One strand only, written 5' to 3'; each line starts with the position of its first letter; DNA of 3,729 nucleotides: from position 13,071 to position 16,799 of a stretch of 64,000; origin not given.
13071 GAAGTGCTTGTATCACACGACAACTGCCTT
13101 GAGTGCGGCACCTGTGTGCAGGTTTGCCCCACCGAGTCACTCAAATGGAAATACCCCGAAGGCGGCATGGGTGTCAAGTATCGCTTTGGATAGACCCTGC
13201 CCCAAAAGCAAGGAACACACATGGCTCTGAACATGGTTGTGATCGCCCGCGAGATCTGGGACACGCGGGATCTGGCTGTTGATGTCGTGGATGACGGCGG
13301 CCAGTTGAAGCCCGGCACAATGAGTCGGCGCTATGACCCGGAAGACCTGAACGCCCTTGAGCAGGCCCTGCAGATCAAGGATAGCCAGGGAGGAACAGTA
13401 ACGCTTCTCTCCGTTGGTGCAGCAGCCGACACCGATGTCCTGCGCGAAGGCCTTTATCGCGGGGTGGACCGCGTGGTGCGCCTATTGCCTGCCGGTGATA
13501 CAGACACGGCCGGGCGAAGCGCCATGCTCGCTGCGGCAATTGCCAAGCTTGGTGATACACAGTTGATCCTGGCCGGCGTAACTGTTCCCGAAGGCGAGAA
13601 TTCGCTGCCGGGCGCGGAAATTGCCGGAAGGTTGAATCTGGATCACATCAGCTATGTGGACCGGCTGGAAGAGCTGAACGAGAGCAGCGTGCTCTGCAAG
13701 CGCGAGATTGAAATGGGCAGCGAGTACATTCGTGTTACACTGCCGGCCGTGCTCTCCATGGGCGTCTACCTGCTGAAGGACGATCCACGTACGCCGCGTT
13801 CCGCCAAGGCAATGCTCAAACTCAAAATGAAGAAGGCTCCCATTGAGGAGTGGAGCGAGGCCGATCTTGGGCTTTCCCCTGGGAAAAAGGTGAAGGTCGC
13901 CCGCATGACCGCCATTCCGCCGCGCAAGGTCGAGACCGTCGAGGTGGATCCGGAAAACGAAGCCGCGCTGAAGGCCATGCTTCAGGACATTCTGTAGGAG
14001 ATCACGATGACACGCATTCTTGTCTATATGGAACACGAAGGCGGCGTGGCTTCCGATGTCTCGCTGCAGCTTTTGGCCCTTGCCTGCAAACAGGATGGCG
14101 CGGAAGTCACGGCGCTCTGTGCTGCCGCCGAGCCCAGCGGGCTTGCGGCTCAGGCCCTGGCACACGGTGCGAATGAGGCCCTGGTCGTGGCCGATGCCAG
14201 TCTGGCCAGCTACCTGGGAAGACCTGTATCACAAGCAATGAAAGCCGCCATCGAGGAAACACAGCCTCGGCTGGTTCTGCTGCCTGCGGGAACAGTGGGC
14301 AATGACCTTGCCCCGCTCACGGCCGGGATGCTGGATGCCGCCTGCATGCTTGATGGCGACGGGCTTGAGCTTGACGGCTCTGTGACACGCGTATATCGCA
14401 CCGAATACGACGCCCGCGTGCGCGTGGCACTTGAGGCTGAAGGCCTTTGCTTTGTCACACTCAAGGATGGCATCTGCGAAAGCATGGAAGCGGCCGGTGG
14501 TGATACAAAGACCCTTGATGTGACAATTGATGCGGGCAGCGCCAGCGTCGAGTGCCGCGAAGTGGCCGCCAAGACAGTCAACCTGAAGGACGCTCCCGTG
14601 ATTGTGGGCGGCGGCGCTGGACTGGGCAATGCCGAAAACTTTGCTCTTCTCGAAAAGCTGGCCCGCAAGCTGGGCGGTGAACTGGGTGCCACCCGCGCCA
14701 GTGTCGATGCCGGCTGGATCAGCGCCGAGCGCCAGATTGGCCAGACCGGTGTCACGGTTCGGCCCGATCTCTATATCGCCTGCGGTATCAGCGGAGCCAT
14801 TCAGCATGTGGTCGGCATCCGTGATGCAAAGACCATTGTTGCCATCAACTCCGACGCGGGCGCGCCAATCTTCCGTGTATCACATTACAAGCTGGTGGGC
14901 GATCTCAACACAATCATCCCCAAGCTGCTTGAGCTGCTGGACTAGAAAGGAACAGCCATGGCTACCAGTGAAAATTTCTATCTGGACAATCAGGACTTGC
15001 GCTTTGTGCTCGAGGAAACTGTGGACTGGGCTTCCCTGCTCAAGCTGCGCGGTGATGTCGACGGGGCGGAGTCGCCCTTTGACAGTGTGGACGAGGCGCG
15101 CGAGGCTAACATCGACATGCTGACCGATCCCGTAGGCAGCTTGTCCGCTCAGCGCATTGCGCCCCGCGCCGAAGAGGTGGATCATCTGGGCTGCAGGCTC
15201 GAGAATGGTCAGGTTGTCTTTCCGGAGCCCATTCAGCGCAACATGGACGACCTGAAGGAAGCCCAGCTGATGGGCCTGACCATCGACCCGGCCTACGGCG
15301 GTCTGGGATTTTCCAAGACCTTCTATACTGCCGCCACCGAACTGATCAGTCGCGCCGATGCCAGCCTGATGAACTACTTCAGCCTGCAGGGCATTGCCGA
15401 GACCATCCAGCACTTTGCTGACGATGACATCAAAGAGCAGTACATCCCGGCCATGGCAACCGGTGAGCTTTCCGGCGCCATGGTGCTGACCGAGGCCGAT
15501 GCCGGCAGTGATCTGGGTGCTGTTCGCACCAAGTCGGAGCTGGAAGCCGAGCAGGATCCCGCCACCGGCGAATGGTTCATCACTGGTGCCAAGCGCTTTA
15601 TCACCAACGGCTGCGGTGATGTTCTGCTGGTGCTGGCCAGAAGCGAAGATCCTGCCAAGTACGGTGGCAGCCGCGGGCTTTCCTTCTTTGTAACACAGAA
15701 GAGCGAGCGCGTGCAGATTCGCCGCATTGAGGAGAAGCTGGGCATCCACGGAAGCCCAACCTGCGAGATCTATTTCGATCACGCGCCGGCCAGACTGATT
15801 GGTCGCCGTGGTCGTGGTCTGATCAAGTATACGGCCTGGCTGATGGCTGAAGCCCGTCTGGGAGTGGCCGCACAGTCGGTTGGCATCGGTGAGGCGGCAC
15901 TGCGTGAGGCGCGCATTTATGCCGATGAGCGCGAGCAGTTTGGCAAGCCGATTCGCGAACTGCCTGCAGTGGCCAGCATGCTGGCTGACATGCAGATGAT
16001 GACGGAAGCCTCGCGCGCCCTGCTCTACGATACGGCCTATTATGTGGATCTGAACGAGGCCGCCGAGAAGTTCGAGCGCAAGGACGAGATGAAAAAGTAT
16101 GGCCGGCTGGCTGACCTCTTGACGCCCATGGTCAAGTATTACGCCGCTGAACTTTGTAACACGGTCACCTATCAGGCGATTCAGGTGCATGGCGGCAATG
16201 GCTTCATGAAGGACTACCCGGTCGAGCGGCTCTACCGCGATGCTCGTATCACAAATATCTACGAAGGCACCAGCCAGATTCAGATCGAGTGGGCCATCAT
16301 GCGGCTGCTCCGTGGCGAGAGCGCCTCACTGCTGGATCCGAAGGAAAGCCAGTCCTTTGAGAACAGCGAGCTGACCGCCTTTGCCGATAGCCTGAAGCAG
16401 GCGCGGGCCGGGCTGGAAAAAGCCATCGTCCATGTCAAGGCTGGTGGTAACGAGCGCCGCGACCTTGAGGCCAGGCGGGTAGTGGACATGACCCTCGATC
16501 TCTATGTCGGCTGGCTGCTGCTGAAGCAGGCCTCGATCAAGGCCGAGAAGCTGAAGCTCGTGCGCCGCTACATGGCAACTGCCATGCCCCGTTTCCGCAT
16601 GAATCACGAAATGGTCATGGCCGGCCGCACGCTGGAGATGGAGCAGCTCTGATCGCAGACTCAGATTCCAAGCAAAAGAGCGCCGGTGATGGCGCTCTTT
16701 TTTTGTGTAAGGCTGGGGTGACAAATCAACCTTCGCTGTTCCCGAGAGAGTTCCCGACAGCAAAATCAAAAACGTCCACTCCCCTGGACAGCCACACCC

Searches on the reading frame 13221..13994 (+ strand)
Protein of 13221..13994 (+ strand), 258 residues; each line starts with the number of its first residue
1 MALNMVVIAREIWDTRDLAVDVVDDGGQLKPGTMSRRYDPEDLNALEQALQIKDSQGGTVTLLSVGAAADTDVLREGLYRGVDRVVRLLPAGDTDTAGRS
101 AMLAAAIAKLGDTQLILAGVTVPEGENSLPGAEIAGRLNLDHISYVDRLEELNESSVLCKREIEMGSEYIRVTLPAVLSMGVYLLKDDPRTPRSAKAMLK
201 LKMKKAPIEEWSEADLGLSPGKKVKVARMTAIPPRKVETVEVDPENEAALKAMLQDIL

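Call 7: search_protein_families(library=pfam, proteins=[window:13221-13994:+], max_evalue=0.01)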
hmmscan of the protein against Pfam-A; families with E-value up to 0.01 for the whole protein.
window:13221-13994:+ (258 aa): 1 family
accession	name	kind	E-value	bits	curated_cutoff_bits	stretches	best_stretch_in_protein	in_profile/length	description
PF01012.27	ETF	-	4.6e-22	79.1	26.7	1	39-215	14-180/181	Electron transfer flavoprotein domain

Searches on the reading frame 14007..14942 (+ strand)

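Call 7: search_protein_families(library=pfam, proteins=[window:14007-14942:+], max_evalue=0.01)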
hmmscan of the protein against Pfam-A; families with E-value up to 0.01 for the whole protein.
window:14007-14942:+ (312 aa): 2 families
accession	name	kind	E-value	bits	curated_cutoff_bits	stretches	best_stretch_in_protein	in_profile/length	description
PF00766.25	ETF_alpha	-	1.9e-35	121.1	27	1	192-272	1-81/81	Electron transfer flavoprotein FAD-binding domain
PF01012.27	ETF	-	6.4e-24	85.2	26.7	1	4-172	1-178/181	Electron transfer flavoprotein domain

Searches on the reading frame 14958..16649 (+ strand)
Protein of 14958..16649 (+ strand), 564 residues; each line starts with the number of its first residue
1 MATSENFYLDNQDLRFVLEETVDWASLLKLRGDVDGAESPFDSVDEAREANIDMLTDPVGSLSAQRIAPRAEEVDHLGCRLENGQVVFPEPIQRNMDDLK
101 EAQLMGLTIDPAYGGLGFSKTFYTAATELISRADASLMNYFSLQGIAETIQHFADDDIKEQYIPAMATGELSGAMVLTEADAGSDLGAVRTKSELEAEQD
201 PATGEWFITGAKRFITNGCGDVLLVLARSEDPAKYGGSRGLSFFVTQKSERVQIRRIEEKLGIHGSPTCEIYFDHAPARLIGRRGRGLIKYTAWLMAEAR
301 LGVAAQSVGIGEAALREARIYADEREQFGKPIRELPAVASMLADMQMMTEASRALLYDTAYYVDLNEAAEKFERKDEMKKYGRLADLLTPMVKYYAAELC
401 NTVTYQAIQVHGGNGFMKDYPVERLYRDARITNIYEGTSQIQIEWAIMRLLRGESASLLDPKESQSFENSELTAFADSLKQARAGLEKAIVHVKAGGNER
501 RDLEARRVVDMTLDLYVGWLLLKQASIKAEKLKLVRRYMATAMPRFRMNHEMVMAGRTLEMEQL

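Call 7: search_protein_families(library=pfam, proteins=[window:14958-16649:+], max_evalue=0.01)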
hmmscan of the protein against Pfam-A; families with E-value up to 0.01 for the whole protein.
window:14958-16649:+ (564 aa): 7 families
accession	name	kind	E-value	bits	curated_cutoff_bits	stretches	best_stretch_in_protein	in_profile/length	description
PF00441.29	Acyl-CoA_dh_1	-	2.3e-36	125.6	22.4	1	290-450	5-149/150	Acyl-CoA dehydrogenase, C-terminal domain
PF08028.16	Acyl-CoA_dh_2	-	1.1e-21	77.9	22.7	1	301-439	1-133/134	Acyl-CoA dehydrogenase, C-terminal domain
PF02770.24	Acyl-CoA_dh_M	-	6.9e-17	61.8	33.3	1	174-275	1-96/97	Acyl-CoA dehydrogenase, middle domain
PF02771.21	Acyl-CoA_dh_N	-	4.1e-16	59.8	22.9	1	53-170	5-113/113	Acyl-CoA dehydrogenase, N-terminal domain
PF12186.13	AcylCoA_dehyd_C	-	7.5e-07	29.7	27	1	469-554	18-104/111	Acyl-CoA dehydrogenase C terminal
PF12806.12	Acyl-CoA_dh_C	-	0.0004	20.9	30.3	1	468-552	10-112/124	Acetyl-CoA dehydrogenase C-terminal like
PF22924.1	ACOX_C_alpha1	-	0.0042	17.3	27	1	300-441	8-159/169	Acyl-CoA oxidase, C-alpha1 domain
